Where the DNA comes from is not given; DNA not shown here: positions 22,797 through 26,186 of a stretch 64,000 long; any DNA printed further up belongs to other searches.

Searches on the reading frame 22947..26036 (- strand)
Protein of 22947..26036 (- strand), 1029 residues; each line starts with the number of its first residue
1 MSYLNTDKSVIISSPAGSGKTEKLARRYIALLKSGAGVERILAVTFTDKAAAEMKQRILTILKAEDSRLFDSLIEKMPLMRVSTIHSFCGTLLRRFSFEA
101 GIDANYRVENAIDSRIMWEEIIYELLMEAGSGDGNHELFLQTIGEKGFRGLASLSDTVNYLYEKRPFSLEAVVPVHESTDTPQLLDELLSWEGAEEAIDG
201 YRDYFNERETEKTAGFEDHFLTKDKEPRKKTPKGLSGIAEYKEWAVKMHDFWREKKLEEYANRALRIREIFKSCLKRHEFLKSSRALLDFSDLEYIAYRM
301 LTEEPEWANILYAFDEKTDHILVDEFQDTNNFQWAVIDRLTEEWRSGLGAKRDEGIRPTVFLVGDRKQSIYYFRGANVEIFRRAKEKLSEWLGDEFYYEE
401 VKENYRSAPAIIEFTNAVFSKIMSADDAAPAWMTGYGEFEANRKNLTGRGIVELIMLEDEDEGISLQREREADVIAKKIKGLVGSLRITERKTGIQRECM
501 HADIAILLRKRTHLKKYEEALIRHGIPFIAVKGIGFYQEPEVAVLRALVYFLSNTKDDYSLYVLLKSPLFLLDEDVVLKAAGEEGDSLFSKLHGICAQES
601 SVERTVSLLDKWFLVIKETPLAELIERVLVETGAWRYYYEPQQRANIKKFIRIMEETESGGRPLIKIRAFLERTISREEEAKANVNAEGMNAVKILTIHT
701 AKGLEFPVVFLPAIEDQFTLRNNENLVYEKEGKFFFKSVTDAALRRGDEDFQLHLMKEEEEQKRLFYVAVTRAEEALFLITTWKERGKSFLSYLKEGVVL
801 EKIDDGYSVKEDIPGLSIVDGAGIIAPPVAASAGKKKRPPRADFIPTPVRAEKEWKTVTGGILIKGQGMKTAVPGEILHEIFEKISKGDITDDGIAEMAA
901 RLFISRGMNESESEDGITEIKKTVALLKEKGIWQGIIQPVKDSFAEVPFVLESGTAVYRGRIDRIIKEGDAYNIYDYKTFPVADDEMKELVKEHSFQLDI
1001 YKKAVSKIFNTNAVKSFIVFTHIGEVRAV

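Call 7: search_protein_families(library=pfam, proteins=[window:22947-26036:-], max_evalue=0.01)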
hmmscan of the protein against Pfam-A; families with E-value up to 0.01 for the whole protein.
window:22947-26036:- (1029 aa): 5 families
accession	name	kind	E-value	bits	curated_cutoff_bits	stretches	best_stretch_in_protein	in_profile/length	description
PF00580.27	UvrD-helicase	-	2.9e-50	171.9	23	1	6-387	12-269/271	UvrD/REP helicase N-terminal domain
PF13361.12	UvrD_C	-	3.9e-35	122.3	25.6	2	642-782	236-348/350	UvrD-like helicase C-terminal domain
PF13245.12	AAA_19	-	9.6e-15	55.4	25.1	1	7-374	11-134/134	AAA domain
PF13538.12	UvrD_C_2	-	1.7e-10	41.1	27.4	2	695-728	4-39/52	UvrD-like helicase C-terminal domain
PF12705.13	PDDEXK_1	-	2e-09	38.2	22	1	869-1018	32-186/247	PD-(D/E)XK nuclease superfamily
